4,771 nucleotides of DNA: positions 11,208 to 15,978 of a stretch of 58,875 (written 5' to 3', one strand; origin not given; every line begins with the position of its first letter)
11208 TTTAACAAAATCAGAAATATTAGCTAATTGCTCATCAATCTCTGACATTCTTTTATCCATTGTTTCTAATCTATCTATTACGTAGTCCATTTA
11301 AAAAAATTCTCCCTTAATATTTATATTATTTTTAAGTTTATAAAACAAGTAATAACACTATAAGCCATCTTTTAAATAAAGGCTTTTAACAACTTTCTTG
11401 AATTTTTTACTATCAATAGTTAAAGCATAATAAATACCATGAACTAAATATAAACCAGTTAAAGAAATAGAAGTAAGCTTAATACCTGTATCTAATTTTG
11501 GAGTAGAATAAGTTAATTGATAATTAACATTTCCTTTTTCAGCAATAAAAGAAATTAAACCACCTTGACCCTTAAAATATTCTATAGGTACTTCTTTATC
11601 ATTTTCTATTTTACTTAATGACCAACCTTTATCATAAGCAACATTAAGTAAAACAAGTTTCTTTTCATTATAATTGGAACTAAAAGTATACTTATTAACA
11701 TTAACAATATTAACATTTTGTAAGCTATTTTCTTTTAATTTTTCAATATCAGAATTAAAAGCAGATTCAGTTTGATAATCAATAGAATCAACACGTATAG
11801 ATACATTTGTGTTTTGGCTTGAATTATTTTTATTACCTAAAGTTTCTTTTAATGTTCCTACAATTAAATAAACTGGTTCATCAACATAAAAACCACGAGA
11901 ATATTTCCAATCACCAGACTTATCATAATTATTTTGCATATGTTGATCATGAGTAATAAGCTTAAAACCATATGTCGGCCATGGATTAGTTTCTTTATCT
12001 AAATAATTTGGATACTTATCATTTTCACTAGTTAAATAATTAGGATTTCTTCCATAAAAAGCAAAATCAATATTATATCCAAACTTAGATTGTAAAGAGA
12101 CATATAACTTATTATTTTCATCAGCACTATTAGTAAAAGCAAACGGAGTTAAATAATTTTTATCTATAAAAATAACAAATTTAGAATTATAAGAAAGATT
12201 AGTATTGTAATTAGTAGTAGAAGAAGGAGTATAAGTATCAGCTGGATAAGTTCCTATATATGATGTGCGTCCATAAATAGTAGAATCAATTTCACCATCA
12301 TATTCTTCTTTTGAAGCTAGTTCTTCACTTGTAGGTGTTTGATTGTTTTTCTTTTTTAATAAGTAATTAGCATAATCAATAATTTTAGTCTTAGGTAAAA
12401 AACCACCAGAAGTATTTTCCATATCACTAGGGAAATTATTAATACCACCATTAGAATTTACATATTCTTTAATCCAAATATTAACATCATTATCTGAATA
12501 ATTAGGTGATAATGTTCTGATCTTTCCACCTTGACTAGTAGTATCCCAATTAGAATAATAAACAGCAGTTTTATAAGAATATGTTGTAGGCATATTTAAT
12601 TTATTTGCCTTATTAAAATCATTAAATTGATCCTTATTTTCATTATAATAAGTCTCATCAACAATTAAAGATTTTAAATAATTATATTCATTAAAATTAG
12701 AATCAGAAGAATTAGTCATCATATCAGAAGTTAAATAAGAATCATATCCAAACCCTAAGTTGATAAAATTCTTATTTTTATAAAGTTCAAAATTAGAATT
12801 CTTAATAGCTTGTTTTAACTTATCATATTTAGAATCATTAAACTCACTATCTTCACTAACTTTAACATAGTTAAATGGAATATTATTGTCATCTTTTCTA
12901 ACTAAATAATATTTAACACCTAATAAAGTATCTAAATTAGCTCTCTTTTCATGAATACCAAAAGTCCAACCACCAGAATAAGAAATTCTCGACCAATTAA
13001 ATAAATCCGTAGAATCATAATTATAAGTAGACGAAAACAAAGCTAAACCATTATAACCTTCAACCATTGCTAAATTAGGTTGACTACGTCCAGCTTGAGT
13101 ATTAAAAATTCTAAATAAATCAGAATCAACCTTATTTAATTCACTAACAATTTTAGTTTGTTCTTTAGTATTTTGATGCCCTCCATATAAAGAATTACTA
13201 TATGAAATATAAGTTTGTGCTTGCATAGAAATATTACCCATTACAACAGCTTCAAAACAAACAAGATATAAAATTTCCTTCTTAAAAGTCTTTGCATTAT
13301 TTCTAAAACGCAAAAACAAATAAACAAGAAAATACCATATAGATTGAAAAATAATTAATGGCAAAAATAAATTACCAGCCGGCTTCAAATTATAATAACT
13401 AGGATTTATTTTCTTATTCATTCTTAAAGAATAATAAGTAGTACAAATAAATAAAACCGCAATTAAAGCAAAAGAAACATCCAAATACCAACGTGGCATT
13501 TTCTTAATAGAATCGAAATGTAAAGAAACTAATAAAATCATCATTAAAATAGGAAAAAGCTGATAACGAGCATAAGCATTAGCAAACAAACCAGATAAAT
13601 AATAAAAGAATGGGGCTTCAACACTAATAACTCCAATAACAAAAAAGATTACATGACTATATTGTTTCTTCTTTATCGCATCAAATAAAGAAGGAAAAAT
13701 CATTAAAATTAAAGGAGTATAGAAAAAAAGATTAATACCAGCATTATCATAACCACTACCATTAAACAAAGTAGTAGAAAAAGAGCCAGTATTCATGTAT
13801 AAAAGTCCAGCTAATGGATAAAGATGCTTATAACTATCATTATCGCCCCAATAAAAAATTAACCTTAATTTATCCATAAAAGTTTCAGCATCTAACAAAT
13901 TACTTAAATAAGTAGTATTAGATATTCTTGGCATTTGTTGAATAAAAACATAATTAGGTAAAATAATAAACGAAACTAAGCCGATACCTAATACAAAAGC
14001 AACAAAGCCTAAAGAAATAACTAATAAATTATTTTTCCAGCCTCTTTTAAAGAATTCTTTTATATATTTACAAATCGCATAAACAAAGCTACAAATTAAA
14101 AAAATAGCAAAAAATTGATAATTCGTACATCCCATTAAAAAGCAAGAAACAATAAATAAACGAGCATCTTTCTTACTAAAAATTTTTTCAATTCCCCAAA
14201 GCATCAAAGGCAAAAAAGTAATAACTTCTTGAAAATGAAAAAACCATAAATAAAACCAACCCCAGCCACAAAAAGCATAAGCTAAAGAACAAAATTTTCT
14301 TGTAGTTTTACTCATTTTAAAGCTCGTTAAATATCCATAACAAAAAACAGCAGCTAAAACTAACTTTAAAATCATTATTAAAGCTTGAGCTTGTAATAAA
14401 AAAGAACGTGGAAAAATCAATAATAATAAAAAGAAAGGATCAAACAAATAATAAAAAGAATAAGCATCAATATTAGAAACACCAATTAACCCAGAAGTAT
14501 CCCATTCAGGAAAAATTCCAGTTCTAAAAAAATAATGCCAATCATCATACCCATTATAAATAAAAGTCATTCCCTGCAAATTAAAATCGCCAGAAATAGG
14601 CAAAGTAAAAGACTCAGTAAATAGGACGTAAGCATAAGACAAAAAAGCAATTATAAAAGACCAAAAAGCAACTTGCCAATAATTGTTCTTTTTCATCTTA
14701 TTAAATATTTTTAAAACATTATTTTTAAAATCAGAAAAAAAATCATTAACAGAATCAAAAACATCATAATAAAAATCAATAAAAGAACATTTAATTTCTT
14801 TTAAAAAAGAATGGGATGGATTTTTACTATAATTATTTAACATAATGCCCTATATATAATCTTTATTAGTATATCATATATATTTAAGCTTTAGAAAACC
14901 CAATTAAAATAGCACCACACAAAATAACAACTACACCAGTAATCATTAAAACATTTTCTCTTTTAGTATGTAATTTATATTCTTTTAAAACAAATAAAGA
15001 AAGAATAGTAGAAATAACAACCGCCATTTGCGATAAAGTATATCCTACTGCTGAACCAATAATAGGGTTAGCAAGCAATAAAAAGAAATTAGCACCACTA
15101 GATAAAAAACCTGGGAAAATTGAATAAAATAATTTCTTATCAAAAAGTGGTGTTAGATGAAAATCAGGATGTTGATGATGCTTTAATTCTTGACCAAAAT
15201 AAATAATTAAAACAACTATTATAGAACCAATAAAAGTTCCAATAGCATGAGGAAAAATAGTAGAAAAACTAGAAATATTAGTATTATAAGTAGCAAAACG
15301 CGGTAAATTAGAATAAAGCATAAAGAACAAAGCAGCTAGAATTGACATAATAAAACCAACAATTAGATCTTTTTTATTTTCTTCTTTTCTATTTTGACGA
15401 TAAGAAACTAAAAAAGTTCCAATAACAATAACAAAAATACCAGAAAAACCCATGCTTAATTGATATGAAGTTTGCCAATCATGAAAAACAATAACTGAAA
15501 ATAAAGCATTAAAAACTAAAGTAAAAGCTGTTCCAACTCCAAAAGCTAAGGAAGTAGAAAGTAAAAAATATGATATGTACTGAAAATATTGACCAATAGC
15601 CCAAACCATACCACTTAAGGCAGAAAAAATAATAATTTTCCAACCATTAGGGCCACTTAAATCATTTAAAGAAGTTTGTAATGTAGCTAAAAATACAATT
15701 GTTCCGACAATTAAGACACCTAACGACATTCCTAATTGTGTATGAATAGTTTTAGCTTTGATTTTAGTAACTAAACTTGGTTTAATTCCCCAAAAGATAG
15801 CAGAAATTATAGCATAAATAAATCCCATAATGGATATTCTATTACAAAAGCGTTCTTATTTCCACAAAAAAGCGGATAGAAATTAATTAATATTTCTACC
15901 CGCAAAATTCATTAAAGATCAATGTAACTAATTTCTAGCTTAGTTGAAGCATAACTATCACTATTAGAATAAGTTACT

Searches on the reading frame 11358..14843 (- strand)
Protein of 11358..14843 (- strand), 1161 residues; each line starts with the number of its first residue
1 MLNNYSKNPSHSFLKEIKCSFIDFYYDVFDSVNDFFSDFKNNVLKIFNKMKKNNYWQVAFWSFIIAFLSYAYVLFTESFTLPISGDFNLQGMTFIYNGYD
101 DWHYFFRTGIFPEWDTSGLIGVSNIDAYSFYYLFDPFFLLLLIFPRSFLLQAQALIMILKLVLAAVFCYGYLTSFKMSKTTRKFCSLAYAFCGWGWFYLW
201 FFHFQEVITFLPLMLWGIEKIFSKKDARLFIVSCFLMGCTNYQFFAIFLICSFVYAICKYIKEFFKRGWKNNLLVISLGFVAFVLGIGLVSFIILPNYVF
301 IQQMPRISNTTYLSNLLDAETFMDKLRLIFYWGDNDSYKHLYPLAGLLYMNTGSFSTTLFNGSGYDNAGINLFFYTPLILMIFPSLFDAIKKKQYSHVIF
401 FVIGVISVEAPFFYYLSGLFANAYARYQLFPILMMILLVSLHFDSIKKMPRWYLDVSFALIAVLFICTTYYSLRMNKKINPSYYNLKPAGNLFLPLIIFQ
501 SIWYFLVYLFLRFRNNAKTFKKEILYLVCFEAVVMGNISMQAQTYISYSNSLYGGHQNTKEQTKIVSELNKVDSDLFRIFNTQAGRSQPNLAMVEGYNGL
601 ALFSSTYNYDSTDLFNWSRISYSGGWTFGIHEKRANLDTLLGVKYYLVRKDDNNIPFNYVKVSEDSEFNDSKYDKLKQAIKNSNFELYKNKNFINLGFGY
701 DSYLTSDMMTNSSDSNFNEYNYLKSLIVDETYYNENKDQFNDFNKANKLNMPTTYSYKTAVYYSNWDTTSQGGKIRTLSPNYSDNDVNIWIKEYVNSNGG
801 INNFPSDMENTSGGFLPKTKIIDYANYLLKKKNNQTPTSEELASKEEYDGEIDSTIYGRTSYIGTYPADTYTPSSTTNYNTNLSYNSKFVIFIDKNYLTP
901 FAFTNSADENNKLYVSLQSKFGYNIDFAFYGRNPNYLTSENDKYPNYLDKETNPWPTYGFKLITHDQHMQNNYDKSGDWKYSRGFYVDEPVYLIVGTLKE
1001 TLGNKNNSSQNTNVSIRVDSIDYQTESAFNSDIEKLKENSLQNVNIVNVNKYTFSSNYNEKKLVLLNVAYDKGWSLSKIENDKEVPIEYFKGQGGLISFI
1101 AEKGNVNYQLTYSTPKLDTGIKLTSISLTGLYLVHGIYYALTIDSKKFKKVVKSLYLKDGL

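Call 30: search_protein_families(library=pfam, proteins=[window:11358-14843:-], max_evalue=0.00001)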
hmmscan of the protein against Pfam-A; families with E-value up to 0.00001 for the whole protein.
window:11358-14843:- (1161 aa): 1 family
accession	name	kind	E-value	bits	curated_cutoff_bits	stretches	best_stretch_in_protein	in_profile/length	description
PF09586.16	YfhO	-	7e-47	160.8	28.5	3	372-796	282-694/835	Bacterial membrane protein YfhO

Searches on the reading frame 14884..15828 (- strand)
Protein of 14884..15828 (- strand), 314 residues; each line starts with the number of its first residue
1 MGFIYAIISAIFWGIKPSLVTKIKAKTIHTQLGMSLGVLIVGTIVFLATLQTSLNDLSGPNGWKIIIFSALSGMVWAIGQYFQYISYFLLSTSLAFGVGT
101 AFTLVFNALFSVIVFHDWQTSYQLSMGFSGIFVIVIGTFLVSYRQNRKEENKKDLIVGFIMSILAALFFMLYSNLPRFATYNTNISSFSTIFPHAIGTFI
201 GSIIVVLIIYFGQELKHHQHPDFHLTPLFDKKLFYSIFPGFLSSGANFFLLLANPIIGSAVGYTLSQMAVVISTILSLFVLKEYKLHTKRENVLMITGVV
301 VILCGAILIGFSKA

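Call 30: search_protein_families(library=pfam, proteins=[window:14884-15828:-], max_evalue=0.00001)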
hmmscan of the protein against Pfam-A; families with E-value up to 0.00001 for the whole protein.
window:14884-15828:- (314 aa): 3 families
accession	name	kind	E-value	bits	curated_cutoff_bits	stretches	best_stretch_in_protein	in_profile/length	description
PF06800.18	Sugar_transport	-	7.4e-57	193.3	26.3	1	6-311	3-279/280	Sugar transport protein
PF00892.27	EamA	-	1.3e-09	38.8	28.2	0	2-142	3-134/135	EamA-like transporter family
PF07857.17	TMEM144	-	3.2e-09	36.7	26.2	1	150-313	173-332/332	Transmembrane family, TMEM144 of transporters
